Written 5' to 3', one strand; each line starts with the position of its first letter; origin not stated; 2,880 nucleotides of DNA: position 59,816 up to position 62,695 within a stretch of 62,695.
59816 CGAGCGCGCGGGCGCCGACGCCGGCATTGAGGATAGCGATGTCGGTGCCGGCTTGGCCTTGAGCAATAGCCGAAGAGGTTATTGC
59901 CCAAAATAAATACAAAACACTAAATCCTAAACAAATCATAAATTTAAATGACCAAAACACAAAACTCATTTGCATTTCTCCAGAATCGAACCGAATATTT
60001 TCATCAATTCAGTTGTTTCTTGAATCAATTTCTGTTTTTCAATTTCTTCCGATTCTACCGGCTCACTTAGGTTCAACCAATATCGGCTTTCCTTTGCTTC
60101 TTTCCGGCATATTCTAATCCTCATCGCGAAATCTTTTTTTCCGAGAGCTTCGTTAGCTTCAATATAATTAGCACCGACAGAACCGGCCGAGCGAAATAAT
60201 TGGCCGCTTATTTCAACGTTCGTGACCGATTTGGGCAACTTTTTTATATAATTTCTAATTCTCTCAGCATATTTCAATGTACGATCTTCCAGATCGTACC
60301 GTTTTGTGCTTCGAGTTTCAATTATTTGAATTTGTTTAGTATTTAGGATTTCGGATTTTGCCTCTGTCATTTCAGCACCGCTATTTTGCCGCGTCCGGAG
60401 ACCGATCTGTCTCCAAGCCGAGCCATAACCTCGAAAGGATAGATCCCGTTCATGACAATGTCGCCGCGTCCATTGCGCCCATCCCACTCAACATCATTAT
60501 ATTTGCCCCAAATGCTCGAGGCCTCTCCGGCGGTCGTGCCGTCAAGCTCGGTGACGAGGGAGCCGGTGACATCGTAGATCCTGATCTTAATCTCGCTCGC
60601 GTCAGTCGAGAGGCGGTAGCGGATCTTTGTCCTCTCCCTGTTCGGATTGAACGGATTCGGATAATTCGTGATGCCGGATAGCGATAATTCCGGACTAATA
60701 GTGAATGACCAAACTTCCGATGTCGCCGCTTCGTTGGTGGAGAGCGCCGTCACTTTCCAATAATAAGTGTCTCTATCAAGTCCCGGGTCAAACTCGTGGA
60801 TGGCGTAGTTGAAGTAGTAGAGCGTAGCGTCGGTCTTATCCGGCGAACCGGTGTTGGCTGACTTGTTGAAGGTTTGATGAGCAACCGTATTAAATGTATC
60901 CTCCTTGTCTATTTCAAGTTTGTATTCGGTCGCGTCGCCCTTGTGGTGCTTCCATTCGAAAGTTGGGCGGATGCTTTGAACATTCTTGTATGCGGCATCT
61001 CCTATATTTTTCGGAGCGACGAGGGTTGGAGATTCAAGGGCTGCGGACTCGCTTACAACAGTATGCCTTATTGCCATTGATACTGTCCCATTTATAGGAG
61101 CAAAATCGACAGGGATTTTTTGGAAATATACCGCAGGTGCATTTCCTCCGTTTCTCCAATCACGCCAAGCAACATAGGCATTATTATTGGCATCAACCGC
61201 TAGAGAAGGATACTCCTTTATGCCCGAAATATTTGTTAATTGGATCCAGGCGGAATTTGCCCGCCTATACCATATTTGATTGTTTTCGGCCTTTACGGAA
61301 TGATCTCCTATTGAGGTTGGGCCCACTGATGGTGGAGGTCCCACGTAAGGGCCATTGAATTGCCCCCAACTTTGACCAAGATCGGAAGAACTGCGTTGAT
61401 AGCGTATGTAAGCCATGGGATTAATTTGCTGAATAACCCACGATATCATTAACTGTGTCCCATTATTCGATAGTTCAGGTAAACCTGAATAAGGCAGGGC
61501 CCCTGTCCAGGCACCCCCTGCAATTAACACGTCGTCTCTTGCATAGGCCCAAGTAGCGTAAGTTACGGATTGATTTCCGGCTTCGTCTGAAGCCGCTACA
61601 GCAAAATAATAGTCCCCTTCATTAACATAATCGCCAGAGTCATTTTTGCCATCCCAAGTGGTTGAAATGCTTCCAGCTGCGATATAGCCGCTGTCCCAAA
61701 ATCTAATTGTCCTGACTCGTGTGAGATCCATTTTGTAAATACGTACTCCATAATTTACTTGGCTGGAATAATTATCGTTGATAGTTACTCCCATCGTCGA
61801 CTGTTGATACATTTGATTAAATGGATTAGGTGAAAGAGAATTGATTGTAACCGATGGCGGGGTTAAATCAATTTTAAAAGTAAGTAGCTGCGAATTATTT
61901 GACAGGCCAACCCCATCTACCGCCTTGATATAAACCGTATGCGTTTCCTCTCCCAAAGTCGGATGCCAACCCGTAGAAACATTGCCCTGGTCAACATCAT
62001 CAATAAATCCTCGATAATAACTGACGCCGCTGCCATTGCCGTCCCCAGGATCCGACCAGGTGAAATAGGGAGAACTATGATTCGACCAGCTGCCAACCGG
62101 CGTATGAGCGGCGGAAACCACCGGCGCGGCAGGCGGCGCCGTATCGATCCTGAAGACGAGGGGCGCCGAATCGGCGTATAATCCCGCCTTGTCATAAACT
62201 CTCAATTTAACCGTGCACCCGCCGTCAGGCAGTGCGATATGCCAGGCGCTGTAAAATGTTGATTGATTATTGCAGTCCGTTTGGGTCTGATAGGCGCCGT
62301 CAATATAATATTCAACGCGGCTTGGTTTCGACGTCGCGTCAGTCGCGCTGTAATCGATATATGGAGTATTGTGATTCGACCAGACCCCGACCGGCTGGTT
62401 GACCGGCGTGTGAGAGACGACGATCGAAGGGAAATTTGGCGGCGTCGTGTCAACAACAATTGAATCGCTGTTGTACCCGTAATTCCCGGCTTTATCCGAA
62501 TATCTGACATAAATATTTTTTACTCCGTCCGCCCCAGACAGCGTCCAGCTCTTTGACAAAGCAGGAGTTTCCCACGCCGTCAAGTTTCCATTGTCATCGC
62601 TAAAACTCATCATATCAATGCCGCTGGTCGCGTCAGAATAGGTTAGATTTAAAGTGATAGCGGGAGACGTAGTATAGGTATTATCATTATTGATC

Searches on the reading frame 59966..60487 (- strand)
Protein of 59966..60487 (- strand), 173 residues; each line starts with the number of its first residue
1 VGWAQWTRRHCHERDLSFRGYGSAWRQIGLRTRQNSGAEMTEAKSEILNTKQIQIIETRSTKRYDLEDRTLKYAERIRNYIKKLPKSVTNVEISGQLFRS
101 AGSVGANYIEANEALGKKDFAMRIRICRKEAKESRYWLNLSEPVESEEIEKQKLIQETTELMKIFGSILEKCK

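Call 41: search_protein_families(library=pfam, proteins=[window:59966-60487:-], max_evalue=0.00001)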
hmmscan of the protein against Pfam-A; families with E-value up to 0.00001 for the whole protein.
window:59966-60487:- (173 aa): 1 family
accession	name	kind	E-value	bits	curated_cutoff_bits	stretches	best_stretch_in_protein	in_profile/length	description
PF05635.17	23S_rRNA_IVP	-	1.2e-13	51.7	33.8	1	69-164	8-103/106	23S rRNA-intervening sequence protein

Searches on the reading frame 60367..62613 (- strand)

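Call 41: search_protein_families(library=pfam, proteins=[window:60367-62613:-], max_evalue=0.00001)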
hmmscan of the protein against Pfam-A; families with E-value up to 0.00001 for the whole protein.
window:60367-62613:- (748 aa): 2 families
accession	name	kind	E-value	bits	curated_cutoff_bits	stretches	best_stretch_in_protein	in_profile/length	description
PF13860.13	FlgD_ig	-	3.9e-17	62.4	27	2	303-343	37-77/79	FlgD Ig-like domain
PF19077.6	Big_13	-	2.5e-12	47.6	27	0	80-158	25-102/102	Bacterial Ig-like domain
